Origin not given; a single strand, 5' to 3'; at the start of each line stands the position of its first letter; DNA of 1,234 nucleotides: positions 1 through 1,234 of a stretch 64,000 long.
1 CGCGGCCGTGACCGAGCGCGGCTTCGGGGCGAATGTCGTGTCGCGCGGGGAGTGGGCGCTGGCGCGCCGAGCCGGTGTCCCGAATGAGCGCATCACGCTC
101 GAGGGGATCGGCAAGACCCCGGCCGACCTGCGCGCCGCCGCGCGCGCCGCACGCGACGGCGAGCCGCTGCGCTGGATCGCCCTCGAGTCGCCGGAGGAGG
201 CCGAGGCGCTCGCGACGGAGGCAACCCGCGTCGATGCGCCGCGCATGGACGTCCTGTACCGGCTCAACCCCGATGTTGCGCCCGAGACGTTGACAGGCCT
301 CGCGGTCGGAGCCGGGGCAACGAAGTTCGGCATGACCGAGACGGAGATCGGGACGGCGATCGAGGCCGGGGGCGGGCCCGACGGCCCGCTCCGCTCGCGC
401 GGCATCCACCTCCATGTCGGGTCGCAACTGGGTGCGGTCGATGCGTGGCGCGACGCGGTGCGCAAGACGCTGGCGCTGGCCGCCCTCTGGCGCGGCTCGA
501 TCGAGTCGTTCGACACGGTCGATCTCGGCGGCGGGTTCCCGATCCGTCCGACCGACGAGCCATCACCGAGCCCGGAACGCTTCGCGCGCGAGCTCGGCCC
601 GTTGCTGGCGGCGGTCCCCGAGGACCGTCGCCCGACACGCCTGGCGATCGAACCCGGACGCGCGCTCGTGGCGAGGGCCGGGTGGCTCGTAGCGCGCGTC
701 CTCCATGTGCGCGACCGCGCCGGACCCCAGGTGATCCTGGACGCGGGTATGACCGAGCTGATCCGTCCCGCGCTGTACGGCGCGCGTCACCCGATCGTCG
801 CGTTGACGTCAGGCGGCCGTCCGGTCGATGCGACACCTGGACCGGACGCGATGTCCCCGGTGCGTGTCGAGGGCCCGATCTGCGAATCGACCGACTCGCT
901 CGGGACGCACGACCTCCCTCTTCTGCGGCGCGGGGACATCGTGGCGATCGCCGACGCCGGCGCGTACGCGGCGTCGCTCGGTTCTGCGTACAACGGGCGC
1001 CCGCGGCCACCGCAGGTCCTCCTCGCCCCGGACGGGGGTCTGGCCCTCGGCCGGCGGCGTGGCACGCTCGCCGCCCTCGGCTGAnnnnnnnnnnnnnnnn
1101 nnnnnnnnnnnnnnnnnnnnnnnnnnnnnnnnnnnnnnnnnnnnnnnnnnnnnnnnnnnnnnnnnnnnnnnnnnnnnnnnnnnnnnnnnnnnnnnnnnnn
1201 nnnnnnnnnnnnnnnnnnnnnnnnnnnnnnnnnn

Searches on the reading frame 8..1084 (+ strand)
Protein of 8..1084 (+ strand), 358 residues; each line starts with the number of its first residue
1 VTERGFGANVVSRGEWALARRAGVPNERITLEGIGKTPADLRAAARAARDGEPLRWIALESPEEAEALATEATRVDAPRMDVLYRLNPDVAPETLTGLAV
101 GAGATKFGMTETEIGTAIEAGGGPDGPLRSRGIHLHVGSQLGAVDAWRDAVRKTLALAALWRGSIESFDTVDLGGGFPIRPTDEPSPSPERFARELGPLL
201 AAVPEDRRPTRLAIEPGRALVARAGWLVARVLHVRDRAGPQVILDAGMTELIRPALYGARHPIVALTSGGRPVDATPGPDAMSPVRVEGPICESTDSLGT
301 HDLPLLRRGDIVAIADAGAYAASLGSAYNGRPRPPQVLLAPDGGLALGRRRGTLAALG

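Call 10: search_protein_families(library=pfam, proteins=[window:8-1084:+], max_evalue=0.001)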
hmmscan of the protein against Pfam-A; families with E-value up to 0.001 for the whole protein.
window:8-1084:+ (358 aa): 2 families
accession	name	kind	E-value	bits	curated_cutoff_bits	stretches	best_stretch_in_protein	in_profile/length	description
PF02784.22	Orn_Arg_deC_N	-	1.9e-23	83.6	23.4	1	1-222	36-247/247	Pyridoxal-dependent decarboxylase, pyridoxal binding domain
PF00278.28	Orn_DAP_Arg_deC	-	2.4e-17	63.4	23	1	223-318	6-95/95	Pyridoxal-dependent decarboxylase, C-terminal sheet domain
